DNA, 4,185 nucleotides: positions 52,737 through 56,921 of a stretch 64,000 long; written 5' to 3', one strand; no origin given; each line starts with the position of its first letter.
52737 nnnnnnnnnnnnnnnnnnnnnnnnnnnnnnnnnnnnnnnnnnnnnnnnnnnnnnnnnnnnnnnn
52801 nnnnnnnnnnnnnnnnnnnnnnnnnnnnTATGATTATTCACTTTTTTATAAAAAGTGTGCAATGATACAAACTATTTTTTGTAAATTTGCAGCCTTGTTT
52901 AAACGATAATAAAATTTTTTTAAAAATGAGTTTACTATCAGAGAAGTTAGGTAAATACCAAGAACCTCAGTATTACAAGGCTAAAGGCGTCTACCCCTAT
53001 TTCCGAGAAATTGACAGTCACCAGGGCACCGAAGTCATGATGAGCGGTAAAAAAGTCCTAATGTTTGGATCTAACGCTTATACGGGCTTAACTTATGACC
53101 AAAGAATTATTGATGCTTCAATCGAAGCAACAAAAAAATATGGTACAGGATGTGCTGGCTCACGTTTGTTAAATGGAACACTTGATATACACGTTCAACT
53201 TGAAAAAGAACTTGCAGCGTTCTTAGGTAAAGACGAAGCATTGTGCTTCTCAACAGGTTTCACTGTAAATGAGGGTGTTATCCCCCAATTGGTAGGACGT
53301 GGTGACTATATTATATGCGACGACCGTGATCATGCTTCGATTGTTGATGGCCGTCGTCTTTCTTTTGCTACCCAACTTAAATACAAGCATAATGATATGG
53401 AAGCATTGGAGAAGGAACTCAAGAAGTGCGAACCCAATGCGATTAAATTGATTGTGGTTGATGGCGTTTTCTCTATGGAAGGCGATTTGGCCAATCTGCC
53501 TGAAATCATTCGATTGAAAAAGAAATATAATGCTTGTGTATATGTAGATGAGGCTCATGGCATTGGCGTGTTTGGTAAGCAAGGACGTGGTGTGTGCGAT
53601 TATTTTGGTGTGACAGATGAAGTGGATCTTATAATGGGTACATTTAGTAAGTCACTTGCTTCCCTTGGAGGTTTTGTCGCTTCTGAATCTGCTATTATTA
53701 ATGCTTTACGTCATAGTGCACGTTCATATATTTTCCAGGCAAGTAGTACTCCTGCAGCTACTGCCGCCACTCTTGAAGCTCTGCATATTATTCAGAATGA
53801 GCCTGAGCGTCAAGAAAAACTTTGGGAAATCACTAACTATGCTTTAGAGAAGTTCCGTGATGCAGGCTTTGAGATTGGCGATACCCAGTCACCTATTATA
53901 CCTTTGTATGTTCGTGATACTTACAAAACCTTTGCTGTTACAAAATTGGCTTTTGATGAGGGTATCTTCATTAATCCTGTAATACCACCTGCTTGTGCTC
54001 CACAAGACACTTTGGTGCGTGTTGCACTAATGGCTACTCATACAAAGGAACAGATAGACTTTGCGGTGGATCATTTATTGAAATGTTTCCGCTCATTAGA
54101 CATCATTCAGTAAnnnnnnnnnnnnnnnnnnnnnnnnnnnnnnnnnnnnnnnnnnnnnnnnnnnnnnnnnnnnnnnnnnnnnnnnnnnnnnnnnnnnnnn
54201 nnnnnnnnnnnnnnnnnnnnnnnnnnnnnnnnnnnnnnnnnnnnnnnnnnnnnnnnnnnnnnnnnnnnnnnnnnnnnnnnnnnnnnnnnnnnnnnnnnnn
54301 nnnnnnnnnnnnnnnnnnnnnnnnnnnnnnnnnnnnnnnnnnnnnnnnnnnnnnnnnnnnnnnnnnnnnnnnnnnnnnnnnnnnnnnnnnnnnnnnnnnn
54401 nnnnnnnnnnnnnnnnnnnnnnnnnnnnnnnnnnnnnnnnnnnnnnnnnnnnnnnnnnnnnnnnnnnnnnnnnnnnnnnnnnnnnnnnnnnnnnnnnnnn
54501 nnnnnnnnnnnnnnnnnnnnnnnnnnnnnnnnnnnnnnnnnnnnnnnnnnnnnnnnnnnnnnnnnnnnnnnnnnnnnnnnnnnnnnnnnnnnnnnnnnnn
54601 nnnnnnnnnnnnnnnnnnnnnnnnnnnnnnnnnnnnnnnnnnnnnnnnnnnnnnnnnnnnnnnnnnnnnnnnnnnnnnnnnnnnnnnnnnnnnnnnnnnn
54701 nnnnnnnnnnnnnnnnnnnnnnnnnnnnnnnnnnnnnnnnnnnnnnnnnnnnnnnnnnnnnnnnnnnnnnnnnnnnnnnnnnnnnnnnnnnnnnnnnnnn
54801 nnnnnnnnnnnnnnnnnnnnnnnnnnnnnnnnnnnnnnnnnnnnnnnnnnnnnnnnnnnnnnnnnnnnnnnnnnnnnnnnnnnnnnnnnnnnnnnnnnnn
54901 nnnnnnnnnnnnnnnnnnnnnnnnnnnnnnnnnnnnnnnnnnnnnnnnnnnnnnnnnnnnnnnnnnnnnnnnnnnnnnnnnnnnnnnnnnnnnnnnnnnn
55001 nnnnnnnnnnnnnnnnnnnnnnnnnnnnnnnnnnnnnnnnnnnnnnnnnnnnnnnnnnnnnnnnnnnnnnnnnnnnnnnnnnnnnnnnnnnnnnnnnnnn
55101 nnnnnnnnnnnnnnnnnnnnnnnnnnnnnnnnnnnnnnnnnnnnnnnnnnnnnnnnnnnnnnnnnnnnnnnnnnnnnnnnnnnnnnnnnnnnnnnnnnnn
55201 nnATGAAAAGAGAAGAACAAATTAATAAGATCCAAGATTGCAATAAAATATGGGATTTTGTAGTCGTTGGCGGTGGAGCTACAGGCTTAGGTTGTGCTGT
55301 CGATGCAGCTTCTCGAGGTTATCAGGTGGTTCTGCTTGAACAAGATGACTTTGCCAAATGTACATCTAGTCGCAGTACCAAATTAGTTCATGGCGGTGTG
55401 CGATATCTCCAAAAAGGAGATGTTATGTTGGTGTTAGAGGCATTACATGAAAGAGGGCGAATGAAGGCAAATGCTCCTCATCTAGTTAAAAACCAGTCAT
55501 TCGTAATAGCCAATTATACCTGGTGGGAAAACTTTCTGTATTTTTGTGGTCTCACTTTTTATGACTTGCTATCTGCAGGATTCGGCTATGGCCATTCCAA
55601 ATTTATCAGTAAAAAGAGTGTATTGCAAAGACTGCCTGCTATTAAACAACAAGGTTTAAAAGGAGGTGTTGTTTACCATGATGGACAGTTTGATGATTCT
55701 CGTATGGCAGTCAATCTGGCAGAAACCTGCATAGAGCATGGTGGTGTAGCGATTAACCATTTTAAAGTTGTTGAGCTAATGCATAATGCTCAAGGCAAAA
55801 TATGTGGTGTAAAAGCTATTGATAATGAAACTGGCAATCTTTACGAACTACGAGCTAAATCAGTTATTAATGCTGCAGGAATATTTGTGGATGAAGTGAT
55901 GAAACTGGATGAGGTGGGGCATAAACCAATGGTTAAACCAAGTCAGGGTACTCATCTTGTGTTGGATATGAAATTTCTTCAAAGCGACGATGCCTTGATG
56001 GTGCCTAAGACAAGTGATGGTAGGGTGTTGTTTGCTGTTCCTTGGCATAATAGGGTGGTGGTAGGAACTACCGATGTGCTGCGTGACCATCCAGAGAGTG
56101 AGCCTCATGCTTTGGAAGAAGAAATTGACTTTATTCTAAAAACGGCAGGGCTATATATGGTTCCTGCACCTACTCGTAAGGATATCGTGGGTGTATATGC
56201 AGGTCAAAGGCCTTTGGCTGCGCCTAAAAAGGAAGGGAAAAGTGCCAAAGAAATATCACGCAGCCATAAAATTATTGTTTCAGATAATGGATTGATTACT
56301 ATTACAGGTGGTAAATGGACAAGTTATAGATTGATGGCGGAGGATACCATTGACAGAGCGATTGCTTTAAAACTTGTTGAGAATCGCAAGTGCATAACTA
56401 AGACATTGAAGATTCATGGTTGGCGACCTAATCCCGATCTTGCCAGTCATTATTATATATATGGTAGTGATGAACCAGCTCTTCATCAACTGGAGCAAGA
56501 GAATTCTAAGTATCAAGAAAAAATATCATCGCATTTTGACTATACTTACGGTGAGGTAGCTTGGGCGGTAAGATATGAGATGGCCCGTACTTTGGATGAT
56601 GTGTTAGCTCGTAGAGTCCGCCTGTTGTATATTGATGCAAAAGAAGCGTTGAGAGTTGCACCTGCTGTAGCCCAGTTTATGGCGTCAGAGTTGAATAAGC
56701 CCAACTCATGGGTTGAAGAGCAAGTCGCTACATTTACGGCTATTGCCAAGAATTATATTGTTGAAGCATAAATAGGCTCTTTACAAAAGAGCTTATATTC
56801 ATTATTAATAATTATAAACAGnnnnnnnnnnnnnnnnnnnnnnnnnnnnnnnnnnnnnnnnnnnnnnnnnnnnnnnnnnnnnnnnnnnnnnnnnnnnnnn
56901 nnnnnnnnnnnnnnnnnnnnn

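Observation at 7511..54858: Synthesis: a gene-less, modular repeat system occupies every long intergenic gap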

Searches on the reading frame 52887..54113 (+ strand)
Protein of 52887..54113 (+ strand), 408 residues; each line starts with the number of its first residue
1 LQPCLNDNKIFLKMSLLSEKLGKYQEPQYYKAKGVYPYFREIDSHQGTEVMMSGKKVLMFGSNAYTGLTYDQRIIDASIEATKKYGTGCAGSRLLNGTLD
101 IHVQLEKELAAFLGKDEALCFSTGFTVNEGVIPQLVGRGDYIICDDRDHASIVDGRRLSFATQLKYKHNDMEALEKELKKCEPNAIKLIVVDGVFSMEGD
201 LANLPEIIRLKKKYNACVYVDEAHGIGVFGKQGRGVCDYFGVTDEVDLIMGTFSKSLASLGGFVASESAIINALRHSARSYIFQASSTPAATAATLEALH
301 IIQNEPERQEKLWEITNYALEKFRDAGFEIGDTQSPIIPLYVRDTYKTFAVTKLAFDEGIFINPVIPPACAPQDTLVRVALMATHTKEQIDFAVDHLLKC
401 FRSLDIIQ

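Call 10: find_related_loci(query=window:52887-54113:+, collection=genome_contigs, flank=4000)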
Query window:52887-54113:+ (408 aa) in genome_contigs; peptide patterns used: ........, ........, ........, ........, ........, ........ (x = any residue, [..] = any of these).
597 stretches matched a pattern (row limit reached: there are more); 576 encode a relative of the query (tblastn E <= 1e-3); the best 80 are kept; 80 distinct loci.
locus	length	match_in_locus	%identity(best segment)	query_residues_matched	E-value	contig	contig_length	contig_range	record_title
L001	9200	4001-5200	96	9-408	0e+0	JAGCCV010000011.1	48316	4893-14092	MAG: Bacteroidaceae bacterium isolate RGIG9675 Yak_Omasum-2__c67421, whole genome shotgun sequence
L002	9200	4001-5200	96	9-408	0e+0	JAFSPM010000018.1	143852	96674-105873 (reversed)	MAG: Bacteroidaceae bacterium isolate RGIG3355 Goat_Reticulum-6__c144462, whole genome shotgun sequence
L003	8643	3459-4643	87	14-408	0e+0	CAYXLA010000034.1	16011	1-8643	MAG TPA_asm: uncultured Bacteroidaceae bacterium isolate binchicken_co323_335 genome assembly, contig: NODE_3744_length_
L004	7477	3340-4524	87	14-408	0e+0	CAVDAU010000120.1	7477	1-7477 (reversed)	Streptococcaceae bacterium isolate G02641-L1_cleanbin_000010 genome assembly, contig: Spades_G02641-L1_contig_3857, whol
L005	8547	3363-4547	86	14-408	0e+0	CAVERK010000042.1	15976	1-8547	bacterium isolate H07676-L1_cleanbin_000005 genome assembly, contig: Spades_H07676-L1_contig_3068, whole genome shotgun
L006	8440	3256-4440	86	14-408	0e+0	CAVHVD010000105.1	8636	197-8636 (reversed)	Faecalibacterium prausnitzii isolate H07681-L1_cleanbin_000046 genome assembly, contig: Spades_H07681-L1_contig_5386, wh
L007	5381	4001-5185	83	14-408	0e+0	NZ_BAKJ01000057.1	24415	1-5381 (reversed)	Bacteroides rodentium JCM 16496, whole genome shotgun sequence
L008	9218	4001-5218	83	5-408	0e+0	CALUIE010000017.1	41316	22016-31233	MAG: uncultured Phocaeicola sp. isolate BRZ_KM__bin66 genome assembly, contig: BRZ_KM__NODE_993_length_41316_cov_12.1968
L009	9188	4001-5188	81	13-408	0e+0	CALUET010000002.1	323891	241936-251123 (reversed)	MAG: uncultured Phocaeicola sp. isolate E17__bin298 genome assembly, contig: E17__k127_8853041, whole genome shotgun seq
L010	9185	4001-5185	85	14-408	0e+0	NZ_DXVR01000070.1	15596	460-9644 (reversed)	MAG: Bacteroides sp. isolate HRGM_Genome_3449 HRGM_Genome_3449_70, whole genome shotgun sequence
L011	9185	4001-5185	86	14-408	0e+0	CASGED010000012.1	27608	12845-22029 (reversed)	uncultured Bacteroides sp. isolate SI.O39.metabat-bins.50 genome assembly, contig: SI.O39.metabat-bins.50.fa_k141_54257,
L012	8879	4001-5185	86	14-408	0e+0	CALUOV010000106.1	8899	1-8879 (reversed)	MAG: uncultured Bacteroides sp. isolate BRZ_QD__bin151 genome assembly, contig: BRZ_QD__NODE_14473_length_8899_cov_4.506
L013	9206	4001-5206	79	8-408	0e+0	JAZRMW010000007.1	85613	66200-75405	MAG: Phocaeicola sp. isolate T1900045419_YK20190109.MAGScoT_cleanbin_000003 SGB_7036_k141_3453153, whole genome shotgun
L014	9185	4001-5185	85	14-408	0e+0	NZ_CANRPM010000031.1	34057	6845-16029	MAG: uncultured Bacteroides sp. isolate Lapin-019__bin16 Lapin-019__NODE_712_length_34057_cov_96.541112, whole genome sh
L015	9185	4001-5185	83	14-408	0e+0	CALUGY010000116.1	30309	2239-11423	MAG: uncultured Bacteroides sp. isolate E20__bin320 genome assembly, contig: E20__k127_849098, whole genome shotgun sequ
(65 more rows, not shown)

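Call 18: find_encoding_contigs(protein=window:52887-54113:+, flank=6000, max_places=10)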
Protein window:52887-54113:+ (408 aa): no gene with exactly this product is on record in the collection.

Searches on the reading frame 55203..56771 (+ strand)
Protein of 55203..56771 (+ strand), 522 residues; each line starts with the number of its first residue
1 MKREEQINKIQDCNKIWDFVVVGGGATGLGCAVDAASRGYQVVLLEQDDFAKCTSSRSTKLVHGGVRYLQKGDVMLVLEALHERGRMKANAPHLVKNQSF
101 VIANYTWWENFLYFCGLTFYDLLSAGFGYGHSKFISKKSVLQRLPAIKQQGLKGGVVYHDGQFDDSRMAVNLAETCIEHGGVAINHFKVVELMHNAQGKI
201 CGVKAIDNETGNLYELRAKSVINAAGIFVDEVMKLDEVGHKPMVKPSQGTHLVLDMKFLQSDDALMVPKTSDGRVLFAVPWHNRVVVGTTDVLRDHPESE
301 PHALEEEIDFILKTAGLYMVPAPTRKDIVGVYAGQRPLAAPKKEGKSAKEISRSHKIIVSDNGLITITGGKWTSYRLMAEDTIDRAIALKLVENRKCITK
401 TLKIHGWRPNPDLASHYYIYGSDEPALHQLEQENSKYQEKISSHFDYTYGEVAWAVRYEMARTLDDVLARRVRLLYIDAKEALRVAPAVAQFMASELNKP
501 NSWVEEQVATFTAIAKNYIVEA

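Call 21: find_encoding_contigs(protein=window:55203-56771:+, flank=6000, max_places=10)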
Protein window:55203-56771:+ (522 aa): 24 contigs read that carry it; 6 places shown.
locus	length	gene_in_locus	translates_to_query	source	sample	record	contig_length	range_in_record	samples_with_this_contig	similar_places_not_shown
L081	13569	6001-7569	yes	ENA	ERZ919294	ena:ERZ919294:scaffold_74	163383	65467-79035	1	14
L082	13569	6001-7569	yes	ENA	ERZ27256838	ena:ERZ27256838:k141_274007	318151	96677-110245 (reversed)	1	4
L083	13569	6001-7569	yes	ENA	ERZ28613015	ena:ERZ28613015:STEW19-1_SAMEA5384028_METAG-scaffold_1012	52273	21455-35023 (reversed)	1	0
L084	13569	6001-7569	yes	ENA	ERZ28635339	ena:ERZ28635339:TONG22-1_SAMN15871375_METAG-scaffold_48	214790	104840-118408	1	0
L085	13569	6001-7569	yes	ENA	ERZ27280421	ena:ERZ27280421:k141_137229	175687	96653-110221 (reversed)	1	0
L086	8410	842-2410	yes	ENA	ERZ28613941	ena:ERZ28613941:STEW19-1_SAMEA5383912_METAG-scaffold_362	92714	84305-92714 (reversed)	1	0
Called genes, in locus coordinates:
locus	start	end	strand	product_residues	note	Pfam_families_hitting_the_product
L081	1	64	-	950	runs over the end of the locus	PF02347:GDC-P, PF01212:Beta_elim_lyase (faint), PF00266:Aminotran_5 (weak), PF21478:GcvP2_C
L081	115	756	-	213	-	PF00753:Lactamase_B, PF19583:ODP (faint)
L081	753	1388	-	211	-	PF02527:GidB, PF13847:Methyltransf_31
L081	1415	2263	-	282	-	PF13739:PdaC, PF11738:DUF3298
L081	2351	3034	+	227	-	PF21948:LplA-B_cat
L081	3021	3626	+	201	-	PF01926:MMR_HSR1, PF02421:FeoB_N, PF03193:RsgA_GTPase (faint)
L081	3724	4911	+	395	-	PF01053:Cys_Met_Meta_PP (weak), PF00155:Aminotran_1_2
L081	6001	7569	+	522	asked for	PF00890:FAD_binding_2, PF01266:DAO, PF12831:FAD_oxidored (faint), PF13450:NAD_binding_8 (faint), PF16901:DAO_C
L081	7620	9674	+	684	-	PF07715:Plug, PF00593:TonB_dep_Rec_b-barrel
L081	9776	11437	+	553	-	PF01551:Peptidase_M23 (weak)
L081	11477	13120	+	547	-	PF03577:Peptidase_C69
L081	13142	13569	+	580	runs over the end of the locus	PF02878:PGM_PMM_I, PF02879:PGM_PMM_II, PF02880:PGM_PMM_III, PF00408:PGM_PMM_IV (weak)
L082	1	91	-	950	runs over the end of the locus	PF02347:GDC-P, PF01212:Beta_elim_lyase (faint), PF00266:Aminotran_5 (weak), PF21478:GcvP2_C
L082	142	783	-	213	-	PF00753:Lactamase_B, PF19583:ODP (faint)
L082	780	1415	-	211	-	PF02527:GidB, PF13847:Methyltransf_31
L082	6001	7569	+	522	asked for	PF00890:FAD_binding_2, PF01266:DAO, PF12831:FAD_oxidored (faint), PF13450:NAD_binding_8 (faint), PF16901:DAO_C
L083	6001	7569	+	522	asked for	PF00890:FAD_binding_2, PF01266:DAO, PF12831:FAD_oxidored (faint), PF13450:NAD_binding_8 (faint), PF16901:DAO_C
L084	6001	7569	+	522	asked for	PF00890:FAD_binding_2, PF01266:DAO, PF12831:FAD_oxidored (faint), PF13450:NAD_binding_8 (faint), PF16901:DAO_C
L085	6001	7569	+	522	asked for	PF00890:FAD_binding_2, PF01266:DAO, PF12831:FAD_oxidored (faint), PF13450:NAD_binding_8 (faint), PF16901:DAO_C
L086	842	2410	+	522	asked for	PF00890:FAD_binding_2, PF01266:DAO, PF12831:FAD_oxidored (faint), PF13450:NAD_binding_8 (faint), PF16901:DAO_C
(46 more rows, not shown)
